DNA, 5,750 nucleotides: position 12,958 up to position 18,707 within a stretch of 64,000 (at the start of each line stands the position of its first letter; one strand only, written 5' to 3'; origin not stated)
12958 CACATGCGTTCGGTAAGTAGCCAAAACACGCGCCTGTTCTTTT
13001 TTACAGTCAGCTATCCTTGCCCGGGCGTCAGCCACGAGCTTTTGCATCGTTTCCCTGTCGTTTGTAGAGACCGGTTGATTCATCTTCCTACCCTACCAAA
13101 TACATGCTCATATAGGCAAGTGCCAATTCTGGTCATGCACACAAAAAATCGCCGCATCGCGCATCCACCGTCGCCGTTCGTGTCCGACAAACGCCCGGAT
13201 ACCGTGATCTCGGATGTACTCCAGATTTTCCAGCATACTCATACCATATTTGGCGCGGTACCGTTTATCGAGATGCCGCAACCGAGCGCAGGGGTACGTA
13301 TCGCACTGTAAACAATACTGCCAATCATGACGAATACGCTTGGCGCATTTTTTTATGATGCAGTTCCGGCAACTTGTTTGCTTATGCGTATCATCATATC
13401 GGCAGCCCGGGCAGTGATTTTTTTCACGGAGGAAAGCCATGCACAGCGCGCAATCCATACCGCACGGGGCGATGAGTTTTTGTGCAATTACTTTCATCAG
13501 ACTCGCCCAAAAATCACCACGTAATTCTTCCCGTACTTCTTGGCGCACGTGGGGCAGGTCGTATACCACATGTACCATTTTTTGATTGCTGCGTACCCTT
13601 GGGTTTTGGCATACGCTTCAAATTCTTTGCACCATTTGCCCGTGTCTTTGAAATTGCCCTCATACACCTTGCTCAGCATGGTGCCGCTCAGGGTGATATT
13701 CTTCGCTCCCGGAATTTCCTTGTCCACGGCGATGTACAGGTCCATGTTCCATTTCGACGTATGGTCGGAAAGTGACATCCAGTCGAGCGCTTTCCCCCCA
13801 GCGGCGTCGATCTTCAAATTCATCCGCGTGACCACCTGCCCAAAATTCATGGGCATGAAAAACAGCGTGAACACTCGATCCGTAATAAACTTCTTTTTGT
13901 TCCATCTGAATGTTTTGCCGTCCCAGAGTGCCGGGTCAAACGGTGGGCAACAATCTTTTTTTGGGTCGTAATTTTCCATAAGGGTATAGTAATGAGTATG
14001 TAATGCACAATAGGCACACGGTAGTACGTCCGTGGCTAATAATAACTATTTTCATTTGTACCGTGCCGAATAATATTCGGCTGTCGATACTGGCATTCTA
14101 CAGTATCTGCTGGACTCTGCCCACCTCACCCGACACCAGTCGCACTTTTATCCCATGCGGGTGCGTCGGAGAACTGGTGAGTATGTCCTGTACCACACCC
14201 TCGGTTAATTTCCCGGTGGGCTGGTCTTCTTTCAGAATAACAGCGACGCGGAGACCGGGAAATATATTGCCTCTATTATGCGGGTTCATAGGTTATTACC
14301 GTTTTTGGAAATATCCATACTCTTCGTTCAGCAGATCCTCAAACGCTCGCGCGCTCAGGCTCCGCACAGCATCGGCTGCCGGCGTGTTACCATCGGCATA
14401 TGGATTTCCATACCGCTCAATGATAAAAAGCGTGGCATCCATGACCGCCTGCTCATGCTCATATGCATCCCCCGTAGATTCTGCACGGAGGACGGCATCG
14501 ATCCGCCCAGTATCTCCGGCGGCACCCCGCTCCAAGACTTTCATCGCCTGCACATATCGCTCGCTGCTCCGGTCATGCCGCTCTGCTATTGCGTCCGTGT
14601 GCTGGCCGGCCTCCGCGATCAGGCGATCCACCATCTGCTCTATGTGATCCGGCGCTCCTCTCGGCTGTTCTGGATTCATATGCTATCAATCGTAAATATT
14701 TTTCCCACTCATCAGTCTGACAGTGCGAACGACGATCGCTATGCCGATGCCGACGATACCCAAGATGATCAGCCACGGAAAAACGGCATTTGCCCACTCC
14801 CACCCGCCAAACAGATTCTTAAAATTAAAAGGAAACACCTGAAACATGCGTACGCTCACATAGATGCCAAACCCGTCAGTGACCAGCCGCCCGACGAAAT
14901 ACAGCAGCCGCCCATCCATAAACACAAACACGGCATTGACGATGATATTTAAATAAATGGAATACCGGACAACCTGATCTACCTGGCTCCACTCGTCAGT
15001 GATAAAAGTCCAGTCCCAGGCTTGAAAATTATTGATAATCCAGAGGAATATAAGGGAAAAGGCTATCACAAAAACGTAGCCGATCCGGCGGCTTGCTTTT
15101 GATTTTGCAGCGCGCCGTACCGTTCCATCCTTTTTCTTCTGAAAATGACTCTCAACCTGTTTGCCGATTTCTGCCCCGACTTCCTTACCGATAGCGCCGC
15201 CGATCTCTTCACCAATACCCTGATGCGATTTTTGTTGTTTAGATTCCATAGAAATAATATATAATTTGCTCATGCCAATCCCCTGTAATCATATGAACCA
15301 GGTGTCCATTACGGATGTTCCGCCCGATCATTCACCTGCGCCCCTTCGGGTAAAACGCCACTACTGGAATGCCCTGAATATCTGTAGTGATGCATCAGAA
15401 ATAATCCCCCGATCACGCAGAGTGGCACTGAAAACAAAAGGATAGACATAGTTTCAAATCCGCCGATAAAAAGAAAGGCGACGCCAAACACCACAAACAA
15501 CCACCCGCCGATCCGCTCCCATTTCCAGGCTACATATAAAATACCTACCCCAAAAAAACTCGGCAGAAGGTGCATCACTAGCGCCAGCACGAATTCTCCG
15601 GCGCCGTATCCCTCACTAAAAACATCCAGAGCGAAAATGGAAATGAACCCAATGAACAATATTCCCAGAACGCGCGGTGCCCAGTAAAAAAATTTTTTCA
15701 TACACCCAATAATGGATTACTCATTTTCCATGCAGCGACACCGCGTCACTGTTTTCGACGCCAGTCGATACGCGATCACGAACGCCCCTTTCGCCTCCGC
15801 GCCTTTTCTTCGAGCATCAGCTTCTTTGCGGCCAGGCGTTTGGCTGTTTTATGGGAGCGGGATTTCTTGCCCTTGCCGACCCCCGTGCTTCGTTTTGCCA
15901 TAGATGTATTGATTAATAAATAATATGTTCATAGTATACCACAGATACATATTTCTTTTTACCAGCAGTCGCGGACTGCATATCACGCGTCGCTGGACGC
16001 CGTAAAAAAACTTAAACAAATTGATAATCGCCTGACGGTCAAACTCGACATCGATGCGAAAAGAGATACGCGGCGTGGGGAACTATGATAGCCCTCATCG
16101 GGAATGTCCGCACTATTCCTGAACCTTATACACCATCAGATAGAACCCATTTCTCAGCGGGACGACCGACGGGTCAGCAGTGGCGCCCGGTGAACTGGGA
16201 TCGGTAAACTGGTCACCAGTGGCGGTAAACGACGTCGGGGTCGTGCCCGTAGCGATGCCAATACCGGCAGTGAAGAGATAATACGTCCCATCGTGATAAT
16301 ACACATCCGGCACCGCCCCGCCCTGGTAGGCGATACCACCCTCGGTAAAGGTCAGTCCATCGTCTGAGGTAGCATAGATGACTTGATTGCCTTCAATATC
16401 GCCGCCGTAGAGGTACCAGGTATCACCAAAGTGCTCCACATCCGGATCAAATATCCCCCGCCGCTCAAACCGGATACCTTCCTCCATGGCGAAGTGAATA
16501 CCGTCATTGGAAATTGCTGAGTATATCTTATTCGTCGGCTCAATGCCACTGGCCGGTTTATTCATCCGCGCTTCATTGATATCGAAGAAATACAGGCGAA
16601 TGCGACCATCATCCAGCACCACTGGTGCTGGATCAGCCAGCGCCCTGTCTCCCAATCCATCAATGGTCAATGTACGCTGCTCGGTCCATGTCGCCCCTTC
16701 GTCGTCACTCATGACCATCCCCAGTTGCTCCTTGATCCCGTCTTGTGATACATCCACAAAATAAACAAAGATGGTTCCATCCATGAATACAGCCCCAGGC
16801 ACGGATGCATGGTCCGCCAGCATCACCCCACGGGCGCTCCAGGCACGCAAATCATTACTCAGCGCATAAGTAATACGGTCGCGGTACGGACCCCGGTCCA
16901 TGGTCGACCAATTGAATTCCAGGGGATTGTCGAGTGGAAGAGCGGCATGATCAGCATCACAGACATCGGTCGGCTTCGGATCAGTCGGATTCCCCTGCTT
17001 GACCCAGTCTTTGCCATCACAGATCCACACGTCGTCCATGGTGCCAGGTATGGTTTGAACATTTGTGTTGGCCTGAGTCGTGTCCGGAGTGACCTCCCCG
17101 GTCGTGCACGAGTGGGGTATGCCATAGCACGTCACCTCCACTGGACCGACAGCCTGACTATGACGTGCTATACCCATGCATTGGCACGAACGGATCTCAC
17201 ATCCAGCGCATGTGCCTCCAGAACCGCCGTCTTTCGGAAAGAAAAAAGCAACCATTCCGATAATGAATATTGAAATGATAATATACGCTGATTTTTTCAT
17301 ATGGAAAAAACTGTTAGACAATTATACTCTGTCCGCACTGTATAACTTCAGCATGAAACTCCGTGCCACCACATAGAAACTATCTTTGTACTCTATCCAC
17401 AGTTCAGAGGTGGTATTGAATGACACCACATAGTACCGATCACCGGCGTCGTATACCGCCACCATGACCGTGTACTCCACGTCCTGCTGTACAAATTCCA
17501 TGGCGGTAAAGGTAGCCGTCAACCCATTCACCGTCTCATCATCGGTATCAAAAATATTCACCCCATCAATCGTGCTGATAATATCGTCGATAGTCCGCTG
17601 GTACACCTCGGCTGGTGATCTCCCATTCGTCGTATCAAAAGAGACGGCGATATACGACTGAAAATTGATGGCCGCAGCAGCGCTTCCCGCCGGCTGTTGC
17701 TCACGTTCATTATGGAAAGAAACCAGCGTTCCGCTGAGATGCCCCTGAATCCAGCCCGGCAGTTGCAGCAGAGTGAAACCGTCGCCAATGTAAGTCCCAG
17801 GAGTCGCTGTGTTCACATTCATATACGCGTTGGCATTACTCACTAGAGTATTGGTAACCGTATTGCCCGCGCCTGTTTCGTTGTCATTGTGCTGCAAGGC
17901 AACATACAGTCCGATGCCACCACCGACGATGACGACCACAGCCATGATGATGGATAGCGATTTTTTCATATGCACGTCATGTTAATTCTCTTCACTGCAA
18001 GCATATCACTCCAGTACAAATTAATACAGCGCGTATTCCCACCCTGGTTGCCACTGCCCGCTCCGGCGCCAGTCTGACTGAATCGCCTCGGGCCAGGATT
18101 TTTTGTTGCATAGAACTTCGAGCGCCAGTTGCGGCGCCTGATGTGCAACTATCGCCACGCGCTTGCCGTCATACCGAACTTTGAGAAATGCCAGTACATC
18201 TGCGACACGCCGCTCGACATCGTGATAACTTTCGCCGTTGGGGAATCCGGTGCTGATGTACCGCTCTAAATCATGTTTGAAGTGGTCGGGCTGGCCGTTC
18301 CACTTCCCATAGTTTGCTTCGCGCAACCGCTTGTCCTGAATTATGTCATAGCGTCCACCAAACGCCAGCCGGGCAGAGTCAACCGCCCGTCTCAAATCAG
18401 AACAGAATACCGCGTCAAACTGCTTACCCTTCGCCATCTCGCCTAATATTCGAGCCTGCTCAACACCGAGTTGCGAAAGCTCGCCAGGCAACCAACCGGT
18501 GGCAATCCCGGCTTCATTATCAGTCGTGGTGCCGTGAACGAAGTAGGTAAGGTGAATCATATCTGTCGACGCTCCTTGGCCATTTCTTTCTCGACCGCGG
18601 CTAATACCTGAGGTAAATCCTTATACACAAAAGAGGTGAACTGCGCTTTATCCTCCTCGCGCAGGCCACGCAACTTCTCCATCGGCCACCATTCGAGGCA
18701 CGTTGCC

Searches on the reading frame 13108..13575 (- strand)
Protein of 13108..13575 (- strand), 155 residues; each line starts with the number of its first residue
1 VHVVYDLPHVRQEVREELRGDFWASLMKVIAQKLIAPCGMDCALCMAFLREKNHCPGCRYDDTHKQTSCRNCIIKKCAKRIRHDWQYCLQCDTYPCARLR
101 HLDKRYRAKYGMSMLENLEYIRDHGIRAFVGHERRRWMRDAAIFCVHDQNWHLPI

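Call 38: search_protein_families(library=pfam, proteins=[window:13108-13575:-], max_evalue=0.00001)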
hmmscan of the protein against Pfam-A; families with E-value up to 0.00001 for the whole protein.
window:13108-13575:- (155 aa): 1 family
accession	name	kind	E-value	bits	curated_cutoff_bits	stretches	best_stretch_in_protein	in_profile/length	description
PF12675.12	DUF3795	-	3.1e-08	34.4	22.6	1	35-100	2-82/83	Protein of unknown function (DUF3795)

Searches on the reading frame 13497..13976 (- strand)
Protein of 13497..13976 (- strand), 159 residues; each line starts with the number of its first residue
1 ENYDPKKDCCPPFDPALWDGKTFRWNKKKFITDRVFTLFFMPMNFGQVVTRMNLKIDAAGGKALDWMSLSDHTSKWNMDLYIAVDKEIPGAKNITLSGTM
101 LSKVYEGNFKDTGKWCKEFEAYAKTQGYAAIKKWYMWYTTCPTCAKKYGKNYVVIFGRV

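Call 38: search_protein_families(library=pfam, proteins=[window:13497-13976:-], max_evalue=0.00001)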
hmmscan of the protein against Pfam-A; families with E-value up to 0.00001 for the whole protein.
window:13497-13976:- (159 aa): 1 family
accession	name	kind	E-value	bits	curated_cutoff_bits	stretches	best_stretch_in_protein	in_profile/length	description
PF20603.3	Bact_hydrolase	-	8.3e-63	211.5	27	1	5-159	6-160/160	Bacterial hydrolase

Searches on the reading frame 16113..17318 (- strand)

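Call 39: search_protein_families(library=pfam, proteins=[window:16113-17318:-], max_evalue=0.00001)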
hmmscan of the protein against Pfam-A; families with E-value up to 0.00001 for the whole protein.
window:16113-17318:- (401 aa): 1 family
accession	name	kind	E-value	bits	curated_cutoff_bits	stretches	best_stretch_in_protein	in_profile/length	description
PF04616.20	Glyco_hydro_43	-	9.8e-10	38.7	32.2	0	148-250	34-144/288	Glycosyl hydrolases family 43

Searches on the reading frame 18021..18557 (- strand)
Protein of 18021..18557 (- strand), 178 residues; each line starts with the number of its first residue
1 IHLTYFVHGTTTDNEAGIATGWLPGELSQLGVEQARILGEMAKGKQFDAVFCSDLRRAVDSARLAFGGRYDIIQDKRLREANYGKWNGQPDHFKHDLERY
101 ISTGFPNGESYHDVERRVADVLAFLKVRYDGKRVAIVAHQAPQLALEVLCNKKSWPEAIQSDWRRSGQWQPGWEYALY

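Call 39: search_protein_families(library=pfam, proteins=[window:18021-18557:-], max_evalue=0.00001)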
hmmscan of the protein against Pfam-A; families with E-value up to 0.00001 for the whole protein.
window:18021-18557:- (178 aa): 1 family
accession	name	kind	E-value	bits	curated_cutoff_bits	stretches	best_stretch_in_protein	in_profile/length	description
PF00300.27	His_Phos_1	-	3.5e-30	105.6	21.7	1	8-142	6-150/194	Histidine phosphatase superfamily (branch 1)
